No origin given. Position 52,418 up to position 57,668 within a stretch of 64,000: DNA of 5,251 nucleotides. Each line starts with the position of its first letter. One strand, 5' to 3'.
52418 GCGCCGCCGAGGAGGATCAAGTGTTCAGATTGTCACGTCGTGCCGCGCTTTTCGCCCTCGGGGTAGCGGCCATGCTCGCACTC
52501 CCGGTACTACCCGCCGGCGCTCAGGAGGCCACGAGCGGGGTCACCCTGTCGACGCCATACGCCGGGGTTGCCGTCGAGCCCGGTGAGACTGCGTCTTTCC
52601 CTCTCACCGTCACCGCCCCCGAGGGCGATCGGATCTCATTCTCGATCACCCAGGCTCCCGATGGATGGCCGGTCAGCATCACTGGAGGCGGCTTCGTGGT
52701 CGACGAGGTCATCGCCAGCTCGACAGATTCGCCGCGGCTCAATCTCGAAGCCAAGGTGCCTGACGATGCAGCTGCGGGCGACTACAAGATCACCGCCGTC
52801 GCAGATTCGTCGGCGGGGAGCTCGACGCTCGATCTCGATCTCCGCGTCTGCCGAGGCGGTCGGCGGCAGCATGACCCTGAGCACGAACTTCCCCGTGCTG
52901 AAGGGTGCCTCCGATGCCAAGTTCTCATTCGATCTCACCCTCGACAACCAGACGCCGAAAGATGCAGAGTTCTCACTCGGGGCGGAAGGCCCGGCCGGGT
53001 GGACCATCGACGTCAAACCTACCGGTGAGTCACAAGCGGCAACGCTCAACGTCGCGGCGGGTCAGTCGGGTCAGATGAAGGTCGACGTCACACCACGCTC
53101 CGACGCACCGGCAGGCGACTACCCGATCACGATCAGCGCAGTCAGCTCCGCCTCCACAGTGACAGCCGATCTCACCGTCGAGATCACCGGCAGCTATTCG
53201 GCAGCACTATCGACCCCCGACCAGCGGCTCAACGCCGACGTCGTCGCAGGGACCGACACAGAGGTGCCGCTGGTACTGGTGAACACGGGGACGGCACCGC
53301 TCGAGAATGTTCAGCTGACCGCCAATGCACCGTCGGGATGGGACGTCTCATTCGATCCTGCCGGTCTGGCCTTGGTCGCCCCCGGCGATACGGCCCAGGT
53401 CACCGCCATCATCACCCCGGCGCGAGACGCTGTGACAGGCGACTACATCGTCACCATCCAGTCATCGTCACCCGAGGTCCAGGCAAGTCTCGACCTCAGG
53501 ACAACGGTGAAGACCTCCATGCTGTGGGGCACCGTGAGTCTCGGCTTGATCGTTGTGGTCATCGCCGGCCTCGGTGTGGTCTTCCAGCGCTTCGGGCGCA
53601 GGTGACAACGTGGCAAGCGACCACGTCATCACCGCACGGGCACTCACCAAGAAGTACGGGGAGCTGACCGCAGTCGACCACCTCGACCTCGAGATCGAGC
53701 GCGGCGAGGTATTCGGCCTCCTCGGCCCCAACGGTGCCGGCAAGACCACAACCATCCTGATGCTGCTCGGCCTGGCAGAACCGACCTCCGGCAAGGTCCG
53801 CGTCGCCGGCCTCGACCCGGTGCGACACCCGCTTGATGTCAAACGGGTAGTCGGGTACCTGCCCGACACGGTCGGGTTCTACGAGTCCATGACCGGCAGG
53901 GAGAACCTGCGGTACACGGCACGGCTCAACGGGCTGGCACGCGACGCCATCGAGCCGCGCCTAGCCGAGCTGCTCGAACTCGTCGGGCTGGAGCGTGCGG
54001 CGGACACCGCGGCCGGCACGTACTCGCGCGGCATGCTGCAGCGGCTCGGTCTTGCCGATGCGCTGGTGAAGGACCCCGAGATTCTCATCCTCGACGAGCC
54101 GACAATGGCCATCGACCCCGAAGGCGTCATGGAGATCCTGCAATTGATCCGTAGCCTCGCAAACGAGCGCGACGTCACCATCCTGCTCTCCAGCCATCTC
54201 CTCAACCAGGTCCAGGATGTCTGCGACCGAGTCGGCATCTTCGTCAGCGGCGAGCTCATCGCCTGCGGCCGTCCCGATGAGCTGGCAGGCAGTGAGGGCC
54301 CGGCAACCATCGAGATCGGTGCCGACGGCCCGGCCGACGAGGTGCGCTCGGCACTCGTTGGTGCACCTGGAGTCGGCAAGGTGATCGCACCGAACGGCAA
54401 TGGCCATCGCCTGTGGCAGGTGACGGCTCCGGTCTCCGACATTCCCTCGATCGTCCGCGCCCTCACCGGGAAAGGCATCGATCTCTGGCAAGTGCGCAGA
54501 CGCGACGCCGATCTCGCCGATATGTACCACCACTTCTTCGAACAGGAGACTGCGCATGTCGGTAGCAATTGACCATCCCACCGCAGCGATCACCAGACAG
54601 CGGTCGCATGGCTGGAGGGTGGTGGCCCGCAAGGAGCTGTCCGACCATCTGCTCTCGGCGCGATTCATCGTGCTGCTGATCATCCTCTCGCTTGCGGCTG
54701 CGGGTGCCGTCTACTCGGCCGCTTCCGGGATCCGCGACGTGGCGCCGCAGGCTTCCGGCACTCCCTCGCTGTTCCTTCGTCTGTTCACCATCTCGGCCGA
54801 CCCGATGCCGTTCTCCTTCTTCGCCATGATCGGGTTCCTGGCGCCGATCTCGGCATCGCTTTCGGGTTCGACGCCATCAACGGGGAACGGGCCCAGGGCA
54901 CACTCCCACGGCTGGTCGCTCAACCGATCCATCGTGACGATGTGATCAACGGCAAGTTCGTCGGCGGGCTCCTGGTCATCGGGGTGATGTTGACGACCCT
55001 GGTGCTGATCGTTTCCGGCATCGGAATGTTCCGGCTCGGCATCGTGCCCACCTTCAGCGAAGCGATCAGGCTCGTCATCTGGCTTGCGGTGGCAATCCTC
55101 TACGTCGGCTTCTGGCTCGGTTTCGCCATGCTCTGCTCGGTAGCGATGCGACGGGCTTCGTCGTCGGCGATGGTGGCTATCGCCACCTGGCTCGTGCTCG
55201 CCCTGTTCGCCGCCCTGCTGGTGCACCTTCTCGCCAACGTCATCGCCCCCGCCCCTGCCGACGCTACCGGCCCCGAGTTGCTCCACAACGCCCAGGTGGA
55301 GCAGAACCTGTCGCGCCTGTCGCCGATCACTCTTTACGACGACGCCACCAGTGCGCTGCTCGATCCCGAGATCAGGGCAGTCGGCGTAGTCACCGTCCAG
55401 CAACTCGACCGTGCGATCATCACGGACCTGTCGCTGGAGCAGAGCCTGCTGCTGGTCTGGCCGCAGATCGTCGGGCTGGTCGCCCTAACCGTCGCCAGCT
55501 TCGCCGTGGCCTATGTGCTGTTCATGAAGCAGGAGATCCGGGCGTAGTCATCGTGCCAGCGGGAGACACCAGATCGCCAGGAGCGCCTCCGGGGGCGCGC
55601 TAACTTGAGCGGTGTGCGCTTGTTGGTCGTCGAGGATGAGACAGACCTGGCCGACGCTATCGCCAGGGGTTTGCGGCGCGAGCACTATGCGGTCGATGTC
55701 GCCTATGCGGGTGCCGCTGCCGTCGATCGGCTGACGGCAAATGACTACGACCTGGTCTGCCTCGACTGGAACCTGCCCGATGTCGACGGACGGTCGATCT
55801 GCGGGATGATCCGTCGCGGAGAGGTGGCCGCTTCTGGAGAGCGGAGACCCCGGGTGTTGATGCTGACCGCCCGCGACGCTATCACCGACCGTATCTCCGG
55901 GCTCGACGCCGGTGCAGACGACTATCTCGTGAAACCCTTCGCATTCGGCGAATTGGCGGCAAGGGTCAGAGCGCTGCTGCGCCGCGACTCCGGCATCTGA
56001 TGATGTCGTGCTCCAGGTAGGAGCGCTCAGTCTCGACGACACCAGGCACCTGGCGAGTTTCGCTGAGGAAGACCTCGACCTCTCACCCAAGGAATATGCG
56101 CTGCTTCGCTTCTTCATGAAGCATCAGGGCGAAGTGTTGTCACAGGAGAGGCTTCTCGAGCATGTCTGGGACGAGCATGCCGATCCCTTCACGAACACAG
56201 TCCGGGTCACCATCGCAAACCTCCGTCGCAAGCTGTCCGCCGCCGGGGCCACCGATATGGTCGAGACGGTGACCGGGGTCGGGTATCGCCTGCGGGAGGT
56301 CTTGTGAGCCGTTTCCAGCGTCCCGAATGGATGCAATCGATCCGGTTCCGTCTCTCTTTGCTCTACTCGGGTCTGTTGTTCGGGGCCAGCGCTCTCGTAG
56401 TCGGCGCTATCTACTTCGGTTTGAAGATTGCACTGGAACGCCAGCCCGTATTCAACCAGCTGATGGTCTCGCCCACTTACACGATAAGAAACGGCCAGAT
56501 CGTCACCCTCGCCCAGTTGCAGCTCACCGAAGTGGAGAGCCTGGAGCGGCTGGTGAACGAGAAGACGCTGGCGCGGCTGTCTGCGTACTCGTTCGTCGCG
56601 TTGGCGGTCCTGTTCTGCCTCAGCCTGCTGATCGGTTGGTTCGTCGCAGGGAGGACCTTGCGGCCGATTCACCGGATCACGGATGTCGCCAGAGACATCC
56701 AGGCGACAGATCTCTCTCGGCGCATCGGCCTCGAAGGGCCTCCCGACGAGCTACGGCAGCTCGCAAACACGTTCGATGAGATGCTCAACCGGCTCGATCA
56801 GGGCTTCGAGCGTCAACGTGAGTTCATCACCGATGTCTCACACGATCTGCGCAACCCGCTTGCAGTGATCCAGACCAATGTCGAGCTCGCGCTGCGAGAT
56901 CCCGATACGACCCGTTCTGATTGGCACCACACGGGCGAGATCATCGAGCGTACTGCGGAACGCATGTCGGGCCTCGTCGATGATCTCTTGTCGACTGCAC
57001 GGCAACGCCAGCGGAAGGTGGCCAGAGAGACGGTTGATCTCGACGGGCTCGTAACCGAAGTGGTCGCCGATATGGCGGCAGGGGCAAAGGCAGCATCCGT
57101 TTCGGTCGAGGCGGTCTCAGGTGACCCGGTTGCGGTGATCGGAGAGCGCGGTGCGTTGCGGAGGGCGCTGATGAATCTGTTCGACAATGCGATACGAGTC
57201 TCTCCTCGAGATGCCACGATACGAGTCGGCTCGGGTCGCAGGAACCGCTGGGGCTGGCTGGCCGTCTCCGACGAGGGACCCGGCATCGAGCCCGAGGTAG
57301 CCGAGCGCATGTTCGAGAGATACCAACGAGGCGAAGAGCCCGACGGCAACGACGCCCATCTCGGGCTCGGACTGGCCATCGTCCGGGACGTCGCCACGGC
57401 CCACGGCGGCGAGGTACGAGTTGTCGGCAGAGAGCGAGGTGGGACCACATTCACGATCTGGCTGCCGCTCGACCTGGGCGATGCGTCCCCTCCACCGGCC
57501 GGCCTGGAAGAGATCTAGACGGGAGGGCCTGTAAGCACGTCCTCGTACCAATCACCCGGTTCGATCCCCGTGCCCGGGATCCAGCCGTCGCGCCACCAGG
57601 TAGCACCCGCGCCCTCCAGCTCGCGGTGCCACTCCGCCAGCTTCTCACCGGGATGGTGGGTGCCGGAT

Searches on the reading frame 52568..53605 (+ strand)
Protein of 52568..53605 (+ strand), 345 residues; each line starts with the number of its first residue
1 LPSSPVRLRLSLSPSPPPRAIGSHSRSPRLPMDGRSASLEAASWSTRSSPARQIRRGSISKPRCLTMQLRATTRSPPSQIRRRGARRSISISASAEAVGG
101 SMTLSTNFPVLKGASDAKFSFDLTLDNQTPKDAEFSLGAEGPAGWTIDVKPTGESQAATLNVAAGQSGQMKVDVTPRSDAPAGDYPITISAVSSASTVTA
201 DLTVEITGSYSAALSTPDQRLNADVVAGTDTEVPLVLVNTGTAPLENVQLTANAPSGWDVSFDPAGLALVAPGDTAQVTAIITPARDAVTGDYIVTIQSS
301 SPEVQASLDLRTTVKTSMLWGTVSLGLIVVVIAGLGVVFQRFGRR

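Call 66: search_protein_families(library=pfam, proteins=[window:52568-53605:+], max_evalue=0.000001)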
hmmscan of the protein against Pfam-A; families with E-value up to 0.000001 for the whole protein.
window:52568-53605:+ (345 aa): 1 family
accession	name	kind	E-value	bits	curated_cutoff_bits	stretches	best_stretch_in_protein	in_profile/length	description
PF10633.15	NPCBM_assoc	-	4.8e-29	100.8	24.4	2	226-298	2-74/78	NPCBM-associated, NEW3 domain of alpha-galactosidase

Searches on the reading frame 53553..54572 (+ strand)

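Call 66: search_protein_families(library=pfam, proteins=[window:53553-54572:+], max_evalue=0.000001)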
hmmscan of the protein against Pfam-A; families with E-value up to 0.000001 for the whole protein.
window:53553-54572:+ (339 aa): 2 families
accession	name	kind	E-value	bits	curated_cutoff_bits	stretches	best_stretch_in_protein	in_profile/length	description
PF00005.33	ABC_tran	-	1.9e-29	103.5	25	1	42-184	2-136/137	ABC transporter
PF13304.12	AAA_21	-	1.2e-11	45.7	27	1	141-215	222-298/304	AAA domain, putative AbiEii toxin, Type IV TA system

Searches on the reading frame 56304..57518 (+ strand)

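Call 66: search_protein_families(library=pfam, proteins=[window:56304-57518:+], max_evalue=0.000001)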
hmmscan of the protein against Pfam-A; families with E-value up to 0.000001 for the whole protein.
window:56304-57518:+ (404 aa): 3 families
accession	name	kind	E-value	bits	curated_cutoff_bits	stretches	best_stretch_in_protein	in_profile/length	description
PF02518.31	HATPase_c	-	4e-23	82.4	26.4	1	283-390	4-110/111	Histidine kinase-, DNA gyrase B-, and HSP90-like ATPase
PF00512.31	HisKA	-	8.7e-16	58.2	26.9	1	171-235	2-64/66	His Kinase A (phospho-acceptor) domain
PF00672.30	HAMP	-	1.1e-13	51.7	25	1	113-165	1-52/53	HAMP domain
